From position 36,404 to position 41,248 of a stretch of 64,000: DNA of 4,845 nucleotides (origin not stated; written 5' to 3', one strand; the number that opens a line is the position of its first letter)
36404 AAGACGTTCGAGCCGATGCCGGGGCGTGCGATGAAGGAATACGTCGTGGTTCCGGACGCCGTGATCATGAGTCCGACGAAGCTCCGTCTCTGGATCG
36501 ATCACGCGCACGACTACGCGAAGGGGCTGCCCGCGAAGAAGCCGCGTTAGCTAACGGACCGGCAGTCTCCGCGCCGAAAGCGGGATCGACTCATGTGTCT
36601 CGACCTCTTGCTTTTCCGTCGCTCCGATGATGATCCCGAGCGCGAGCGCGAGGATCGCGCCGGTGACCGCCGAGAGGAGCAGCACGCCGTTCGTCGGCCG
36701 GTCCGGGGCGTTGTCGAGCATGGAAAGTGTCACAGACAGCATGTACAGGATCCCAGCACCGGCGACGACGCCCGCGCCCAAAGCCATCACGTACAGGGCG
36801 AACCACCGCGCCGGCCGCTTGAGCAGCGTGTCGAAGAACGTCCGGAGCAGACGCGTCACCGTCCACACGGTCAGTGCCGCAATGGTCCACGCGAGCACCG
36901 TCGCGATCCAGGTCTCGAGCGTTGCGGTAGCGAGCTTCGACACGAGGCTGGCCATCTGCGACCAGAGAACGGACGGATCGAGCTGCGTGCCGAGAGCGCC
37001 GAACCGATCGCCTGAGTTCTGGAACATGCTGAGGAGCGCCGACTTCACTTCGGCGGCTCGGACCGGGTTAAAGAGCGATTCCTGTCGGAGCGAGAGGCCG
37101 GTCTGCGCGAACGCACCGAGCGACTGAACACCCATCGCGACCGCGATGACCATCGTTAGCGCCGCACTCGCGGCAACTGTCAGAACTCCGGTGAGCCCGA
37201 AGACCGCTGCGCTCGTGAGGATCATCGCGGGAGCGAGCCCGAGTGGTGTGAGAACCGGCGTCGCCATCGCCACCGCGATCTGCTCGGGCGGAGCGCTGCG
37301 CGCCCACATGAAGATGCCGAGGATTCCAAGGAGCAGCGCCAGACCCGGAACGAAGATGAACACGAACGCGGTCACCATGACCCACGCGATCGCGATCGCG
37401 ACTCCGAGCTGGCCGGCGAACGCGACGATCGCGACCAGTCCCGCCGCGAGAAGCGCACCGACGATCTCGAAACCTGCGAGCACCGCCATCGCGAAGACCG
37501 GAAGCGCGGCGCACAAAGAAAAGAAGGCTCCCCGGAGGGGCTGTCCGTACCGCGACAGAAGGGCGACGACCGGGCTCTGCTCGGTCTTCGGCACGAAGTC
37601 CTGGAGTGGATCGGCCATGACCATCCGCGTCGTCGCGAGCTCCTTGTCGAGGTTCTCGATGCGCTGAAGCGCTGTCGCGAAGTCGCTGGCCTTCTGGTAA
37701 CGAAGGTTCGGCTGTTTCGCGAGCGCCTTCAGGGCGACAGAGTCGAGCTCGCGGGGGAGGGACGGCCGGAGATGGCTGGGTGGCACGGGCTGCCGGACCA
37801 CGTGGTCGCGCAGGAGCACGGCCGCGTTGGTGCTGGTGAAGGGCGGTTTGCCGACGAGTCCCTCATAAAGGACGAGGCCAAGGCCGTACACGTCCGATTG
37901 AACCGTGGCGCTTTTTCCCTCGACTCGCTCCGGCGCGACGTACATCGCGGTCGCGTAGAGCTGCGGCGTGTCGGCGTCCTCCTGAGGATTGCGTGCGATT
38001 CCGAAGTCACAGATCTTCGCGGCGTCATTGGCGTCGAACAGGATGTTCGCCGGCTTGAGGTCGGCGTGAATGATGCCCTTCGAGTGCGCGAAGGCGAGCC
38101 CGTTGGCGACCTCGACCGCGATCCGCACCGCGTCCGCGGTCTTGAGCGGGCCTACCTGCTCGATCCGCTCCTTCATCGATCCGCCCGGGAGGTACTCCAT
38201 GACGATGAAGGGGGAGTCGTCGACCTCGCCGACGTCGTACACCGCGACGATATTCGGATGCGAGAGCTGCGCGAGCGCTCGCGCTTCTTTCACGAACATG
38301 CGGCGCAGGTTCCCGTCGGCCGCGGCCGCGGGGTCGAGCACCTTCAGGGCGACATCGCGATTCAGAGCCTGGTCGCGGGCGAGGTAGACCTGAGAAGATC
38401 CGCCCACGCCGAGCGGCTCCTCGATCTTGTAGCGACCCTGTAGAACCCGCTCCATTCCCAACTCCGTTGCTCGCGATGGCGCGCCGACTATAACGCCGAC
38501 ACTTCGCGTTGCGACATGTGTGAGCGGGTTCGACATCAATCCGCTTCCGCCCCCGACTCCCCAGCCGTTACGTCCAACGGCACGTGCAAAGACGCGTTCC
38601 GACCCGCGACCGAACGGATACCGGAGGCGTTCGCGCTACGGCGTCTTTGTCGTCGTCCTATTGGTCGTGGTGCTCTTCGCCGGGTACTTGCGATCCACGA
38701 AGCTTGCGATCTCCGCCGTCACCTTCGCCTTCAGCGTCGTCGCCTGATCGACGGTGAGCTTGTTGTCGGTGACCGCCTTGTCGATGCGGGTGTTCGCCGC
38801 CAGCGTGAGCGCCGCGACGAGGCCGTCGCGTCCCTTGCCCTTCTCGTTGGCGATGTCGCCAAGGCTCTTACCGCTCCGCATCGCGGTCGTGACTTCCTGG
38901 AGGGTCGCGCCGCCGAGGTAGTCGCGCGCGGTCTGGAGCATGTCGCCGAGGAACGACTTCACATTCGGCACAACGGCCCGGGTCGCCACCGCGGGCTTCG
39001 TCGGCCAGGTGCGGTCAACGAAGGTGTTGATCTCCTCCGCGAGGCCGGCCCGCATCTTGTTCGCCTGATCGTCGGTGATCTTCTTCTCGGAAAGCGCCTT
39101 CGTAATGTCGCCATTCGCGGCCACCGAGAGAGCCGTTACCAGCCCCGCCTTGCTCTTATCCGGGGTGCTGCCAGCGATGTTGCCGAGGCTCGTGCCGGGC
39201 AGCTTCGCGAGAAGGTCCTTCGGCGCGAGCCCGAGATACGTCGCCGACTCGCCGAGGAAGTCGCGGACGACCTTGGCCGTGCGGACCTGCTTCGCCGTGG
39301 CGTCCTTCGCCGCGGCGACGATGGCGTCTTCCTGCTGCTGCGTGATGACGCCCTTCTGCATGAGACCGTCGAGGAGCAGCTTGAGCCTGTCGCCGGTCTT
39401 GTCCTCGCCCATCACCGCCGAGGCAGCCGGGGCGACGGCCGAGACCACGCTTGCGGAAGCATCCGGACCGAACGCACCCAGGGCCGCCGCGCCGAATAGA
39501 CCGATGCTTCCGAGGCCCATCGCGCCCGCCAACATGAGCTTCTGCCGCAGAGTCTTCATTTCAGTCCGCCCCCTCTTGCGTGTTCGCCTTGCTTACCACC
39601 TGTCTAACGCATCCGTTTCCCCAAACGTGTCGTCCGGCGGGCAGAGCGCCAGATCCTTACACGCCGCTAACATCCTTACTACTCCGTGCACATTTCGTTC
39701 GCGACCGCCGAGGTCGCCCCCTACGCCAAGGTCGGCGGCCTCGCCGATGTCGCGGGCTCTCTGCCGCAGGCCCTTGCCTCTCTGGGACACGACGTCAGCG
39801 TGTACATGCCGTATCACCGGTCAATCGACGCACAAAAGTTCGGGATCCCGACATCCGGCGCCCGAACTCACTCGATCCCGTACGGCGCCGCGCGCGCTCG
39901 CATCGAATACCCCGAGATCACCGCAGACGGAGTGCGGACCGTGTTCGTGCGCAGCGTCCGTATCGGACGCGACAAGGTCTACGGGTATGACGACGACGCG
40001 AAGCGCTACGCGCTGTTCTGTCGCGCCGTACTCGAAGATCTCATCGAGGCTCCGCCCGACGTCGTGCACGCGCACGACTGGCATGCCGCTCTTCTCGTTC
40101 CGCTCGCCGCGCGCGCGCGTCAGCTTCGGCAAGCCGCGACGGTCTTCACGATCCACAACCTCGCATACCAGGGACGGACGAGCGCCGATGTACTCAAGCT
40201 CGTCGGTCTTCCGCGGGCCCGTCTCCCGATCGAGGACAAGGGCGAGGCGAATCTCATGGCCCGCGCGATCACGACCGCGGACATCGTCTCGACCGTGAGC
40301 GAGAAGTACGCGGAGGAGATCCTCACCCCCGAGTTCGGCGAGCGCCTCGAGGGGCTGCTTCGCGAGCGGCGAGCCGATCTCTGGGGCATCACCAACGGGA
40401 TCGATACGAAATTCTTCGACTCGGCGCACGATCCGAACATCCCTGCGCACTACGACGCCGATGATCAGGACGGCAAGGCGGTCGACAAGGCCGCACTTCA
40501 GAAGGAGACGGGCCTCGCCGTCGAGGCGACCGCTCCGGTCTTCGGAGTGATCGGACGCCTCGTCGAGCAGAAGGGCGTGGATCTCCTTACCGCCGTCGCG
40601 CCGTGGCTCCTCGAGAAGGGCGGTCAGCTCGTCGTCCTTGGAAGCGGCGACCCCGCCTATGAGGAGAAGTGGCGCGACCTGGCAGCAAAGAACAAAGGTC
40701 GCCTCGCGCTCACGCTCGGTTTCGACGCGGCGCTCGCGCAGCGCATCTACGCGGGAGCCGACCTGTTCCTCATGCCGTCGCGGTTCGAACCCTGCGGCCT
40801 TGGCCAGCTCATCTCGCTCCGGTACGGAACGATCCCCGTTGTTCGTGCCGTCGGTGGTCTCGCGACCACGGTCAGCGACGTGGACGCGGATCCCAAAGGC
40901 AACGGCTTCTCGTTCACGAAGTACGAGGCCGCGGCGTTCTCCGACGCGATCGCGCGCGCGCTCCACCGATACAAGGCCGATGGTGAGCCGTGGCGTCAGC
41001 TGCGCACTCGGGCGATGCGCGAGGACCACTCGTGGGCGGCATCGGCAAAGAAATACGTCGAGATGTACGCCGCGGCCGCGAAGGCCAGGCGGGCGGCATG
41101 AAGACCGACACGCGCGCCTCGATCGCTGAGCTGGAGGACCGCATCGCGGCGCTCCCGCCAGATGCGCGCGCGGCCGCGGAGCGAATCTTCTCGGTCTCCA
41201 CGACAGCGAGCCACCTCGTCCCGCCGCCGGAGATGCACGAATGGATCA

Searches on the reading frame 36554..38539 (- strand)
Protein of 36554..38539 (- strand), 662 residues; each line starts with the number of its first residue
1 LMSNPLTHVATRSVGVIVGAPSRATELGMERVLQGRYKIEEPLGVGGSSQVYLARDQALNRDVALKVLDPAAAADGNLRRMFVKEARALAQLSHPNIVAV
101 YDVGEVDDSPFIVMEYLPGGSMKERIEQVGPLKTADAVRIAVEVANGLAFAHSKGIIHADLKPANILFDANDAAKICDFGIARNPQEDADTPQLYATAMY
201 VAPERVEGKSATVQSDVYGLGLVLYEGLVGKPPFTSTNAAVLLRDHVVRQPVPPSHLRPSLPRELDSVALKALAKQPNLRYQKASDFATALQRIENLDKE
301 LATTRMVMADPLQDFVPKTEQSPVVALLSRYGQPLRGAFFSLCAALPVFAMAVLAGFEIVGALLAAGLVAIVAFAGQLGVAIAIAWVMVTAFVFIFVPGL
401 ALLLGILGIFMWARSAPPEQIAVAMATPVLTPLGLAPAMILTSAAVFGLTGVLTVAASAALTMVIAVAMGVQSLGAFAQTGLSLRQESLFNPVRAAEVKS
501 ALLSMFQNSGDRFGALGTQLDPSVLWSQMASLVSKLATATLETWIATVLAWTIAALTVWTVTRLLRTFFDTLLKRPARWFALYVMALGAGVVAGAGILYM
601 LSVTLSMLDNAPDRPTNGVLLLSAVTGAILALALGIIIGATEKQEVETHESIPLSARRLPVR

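Call 14: search_protein_families(library=pfam, proteins=[window:36554-38539:-], max_evalue=0.01)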
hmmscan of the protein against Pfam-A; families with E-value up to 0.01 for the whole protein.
window:36554-38539:- (662 aa): 5 families
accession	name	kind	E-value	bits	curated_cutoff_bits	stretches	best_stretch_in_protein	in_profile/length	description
PF00069.31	Pkinase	-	1.6e-53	182.3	31.7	1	37-281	1-252/263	Protein kinase domain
PF07714.23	PK_Tyr_Ser-Thr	-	7.2e-38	130.8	23.1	1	38-280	2-248/258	Protein tyrosine and serine/threonine kinase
PF01636.29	APH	-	4.5e-08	33.6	23.2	1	42-152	4-108/239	Phosphotransferase enzyme family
PF03109.22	ABC1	-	2.7e-07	30.4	22.9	1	108-189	141-221/244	ABC1 atypical kinase-like domain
PF01163.29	RIO1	-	0.0019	18.3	22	1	83-180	56-149/187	RIO domain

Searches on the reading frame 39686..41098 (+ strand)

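Call 14: search_protein_families(library=pfam, proteins=[window:39686-41098:+], max_evalue=0.01)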
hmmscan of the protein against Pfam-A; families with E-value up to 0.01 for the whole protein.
window:39686-41098:+ (471 aa): 6 families
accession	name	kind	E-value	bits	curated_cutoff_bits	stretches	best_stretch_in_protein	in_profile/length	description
PF08323.17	Glyco_transf_5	-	3.7e-65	220.4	22.7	1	2-227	1-239/239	Starch synthase catalytic domain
PF00534.26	Glycos_transf_1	-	2.8e-15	56.7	26.4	1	281-429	13-159/172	Glycosyl transferases group 1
PF13439.12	Glyco_transf_4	-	3.9e-15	56.7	28.5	1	16-213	1-149/170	Glycosyltransferase Family 4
PF13692.12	Glyco_trans_1_4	-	2.4e-14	54.3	27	1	284-427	2-141/142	Glycosyl transferases group 1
PF13579.12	Glyco_trans_4_4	-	4.3e-13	50.3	29.7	1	17-213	1-143/158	Glycosyl transferase 4-like domain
PF20706.3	GT4-conflict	-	5.8e-08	32.5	26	1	287-456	201-384/385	Family 4 Glycosyltransferase in conflict systems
